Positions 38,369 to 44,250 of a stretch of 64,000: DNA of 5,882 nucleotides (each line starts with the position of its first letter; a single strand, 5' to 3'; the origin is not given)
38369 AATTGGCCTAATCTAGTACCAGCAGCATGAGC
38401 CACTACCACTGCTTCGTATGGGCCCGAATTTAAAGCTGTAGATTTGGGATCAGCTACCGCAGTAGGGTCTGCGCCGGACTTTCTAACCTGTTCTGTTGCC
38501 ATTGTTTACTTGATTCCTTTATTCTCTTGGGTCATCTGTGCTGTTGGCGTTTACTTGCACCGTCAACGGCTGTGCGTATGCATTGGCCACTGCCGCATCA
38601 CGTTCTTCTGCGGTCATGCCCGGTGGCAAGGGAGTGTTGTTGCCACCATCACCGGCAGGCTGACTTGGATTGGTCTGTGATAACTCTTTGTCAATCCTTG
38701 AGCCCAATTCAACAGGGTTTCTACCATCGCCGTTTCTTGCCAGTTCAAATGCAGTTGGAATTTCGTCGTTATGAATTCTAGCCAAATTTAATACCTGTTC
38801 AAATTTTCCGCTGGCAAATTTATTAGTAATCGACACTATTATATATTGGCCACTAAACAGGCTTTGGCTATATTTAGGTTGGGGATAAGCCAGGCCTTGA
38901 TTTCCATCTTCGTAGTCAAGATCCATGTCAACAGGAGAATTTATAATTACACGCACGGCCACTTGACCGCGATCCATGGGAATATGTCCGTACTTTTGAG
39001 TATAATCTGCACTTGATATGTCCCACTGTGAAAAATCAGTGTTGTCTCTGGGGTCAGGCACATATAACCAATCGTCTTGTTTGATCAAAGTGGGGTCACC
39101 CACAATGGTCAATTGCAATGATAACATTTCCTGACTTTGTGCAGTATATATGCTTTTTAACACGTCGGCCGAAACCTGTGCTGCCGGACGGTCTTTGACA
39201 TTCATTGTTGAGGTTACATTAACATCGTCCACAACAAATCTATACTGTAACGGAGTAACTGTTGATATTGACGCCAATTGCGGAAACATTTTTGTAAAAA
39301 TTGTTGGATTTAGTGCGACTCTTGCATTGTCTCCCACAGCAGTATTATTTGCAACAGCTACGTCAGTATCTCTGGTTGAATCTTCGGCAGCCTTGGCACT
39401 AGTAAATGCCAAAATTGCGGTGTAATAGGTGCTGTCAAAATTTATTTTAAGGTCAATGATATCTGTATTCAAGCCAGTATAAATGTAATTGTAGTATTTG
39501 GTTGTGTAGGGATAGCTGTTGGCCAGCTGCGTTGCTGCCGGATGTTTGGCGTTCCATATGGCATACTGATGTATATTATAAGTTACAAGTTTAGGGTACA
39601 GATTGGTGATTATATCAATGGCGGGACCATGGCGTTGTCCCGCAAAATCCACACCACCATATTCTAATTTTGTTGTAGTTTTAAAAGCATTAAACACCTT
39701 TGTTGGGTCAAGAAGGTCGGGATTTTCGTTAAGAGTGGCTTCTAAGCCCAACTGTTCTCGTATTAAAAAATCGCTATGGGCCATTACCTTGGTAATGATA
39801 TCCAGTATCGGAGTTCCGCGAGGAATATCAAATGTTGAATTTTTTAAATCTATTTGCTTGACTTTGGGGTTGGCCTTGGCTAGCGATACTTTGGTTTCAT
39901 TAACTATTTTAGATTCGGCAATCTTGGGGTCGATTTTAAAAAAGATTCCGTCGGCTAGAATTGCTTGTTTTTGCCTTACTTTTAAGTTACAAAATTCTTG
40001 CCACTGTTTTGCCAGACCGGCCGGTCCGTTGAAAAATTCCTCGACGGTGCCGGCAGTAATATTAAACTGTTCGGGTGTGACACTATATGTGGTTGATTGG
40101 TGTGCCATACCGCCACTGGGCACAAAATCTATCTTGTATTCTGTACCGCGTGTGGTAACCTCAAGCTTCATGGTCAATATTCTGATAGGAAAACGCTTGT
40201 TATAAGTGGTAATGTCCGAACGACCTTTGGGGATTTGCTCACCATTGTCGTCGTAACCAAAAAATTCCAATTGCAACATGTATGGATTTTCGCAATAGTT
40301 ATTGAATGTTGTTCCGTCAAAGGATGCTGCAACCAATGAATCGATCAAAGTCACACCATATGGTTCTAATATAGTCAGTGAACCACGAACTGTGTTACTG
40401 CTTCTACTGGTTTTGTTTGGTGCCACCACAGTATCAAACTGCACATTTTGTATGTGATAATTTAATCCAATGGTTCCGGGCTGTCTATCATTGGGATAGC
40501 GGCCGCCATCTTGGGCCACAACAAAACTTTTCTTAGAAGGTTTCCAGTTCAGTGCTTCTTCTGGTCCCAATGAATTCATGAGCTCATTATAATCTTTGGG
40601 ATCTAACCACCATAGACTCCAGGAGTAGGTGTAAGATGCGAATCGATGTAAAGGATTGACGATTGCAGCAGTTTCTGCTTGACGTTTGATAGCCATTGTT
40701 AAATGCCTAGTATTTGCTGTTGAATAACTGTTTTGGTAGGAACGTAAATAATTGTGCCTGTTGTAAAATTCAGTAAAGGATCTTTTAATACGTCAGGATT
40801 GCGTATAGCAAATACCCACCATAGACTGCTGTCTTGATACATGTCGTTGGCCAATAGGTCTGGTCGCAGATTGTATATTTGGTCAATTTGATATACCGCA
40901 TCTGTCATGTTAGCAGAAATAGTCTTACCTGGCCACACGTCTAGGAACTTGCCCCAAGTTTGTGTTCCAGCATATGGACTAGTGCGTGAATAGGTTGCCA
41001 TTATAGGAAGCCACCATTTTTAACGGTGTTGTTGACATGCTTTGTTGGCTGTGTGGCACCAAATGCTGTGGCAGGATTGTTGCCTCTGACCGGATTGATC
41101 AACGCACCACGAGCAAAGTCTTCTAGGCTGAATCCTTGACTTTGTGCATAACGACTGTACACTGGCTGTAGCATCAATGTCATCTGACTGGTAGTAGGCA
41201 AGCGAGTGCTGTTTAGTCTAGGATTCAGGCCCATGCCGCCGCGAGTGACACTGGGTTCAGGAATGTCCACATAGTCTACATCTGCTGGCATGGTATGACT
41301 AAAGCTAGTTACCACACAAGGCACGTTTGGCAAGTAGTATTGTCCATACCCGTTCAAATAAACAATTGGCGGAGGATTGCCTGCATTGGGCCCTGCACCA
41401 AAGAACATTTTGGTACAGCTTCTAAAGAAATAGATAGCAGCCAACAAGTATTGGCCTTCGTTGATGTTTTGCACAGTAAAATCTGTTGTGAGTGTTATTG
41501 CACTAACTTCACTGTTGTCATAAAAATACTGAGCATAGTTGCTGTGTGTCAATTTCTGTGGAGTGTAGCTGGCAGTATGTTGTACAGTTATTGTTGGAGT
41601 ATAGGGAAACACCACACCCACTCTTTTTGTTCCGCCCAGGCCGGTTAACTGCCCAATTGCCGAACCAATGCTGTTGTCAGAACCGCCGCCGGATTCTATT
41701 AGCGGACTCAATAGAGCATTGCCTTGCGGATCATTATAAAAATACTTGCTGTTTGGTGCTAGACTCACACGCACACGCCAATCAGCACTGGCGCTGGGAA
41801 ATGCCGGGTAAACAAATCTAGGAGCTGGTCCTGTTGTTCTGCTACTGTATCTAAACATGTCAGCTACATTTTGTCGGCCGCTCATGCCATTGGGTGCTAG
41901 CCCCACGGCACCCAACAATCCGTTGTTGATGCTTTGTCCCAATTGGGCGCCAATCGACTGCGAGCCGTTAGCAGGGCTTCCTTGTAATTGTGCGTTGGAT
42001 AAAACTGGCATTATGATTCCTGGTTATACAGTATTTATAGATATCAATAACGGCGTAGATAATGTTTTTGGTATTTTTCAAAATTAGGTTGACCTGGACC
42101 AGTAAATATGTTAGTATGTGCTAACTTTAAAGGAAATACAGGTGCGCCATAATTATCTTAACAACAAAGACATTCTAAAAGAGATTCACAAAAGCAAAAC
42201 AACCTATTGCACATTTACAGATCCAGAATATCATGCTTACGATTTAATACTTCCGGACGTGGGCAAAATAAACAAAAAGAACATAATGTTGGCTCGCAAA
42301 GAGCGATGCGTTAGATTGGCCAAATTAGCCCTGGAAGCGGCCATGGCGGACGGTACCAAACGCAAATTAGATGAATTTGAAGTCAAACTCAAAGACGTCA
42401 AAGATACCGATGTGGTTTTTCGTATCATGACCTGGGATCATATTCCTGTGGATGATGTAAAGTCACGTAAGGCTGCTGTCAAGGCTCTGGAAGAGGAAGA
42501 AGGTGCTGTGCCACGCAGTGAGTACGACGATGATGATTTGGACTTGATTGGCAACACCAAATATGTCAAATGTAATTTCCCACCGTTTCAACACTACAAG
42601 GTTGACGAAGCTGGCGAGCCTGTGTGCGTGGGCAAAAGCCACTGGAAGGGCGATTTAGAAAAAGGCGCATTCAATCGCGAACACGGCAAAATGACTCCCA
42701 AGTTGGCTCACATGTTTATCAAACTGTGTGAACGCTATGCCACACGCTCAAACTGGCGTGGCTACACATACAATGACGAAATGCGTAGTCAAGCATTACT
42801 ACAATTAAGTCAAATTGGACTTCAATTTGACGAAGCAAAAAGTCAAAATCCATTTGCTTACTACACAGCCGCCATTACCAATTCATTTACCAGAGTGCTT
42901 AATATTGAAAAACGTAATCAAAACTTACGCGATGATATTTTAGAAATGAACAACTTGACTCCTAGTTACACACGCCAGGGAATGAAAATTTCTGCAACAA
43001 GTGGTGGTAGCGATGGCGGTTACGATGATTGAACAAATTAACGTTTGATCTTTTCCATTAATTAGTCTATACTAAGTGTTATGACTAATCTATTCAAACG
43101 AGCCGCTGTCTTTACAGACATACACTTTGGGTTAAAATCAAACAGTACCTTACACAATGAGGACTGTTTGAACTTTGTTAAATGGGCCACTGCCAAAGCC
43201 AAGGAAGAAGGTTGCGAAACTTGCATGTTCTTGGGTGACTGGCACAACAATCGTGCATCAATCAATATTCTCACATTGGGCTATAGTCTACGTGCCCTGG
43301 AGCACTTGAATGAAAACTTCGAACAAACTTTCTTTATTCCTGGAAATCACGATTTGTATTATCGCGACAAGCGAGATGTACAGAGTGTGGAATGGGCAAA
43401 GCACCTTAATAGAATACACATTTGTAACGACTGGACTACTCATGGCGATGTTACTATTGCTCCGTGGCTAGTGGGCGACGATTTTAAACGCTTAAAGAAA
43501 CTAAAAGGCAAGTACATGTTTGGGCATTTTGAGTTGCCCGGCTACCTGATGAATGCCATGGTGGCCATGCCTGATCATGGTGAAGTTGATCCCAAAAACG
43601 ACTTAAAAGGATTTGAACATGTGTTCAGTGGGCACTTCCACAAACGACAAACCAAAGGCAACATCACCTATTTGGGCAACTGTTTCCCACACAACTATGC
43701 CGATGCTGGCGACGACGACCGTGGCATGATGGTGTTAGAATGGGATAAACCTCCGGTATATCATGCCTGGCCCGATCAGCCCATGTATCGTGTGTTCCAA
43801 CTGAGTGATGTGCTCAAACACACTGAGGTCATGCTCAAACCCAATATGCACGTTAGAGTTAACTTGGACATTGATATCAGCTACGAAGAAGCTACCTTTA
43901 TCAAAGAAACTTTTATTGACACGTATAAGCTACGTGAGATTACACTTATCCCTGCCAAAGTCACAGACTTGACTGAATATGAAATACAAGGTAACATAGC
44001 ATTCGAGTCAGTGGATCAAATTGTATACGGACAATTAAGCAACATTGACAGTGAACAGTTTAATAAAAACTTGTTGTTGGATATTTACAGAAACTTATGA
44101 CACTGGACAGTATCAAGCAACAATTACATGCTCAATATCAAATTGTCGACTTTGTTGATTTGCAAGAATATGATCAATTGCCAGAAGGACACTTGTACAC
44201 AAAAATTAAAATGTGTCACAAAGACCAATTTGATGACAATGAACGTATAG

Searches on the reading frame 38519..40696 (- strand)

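Call 60: search_protein_families(library=phrogs, proteins=[window:38519-40696:-], max_evalue=0.001)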
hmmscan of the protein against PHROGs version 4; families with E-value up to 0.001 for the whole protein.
window:38519-40696:- (725 aa): 1 family
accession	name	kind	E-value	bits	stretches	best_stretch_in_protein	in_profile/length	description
phrog_11190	-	head and packaging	2.7e-28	99.6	1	13-432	84-475/753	virion structural protein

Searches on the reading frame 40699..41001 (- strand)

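Call 60: search_protein_families(library=phrogs, proteins=[window:40699-41001:-], max_evalue=0.001)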
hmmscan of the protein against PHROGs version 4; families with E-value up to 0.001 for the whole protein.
window:40699-41001:- (100 aa): 1 family
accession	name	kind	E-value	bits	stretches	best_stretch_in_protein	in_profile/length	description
phrog_7145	-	tail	2.6e-23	83.2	1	1-98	5-102/108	baseplate wedge subunit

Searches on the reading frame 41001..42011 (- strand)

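Call 60: search_protein_families(library=phrogs, proteins=[window:41001-42011:-], max_evalue=0.001)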
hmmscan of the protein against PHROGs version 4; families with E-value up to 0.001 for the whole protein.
window:41001-42011:- (336 aa): 1 family
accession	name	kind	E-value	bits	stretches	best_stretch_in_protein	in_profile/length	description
phrog_12050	-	head and packaging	7.1e-37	128.7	1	131-305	302-501/507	virion structural protein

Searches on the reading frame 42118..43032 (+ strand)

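Call 60: search_protein_families(library=phrogs, proteins=[window:42118-43032:+], max_evalue=0.001)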
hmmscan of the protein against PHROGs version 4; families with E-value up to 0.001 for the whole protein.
window:42118-43032:+ (304 aa): 3 families
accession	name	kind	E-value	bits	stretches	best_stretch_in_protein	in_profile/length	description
phrog_12791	-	transcription regulation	5.8e-81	272.8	1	10-287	6-269/286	sigma factor for late transcription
phrog_234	-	transcription regulation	8.5e-24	85.6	1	176-290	23-138/181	late sigma transcription factor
phrog_12780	-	transcription regulation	0.00013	22.7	1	188-272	49-140/289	RNA polymerase sigma factor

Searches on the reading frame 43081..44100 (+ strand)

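Call 60: search_protein_families(library=phrogs, proteins=[window:43081-44100:+], max_evalue=0.001)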
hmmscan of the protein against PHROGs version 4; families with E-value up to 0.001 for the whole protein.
window:43081-44100:+ (339 aa): 2 families
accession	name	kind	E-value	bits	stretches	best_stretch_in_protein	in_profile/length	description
phrog_100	-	DNA, RNA and nucleotide metabolism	5.2e-60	204.9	1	3-337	26-373/989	SbcD-like subunit of palindrome specific endonuclease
phrog_1649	-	other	1.9e-09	37.6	1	6-123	36-145/308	metallo-phosphoesterase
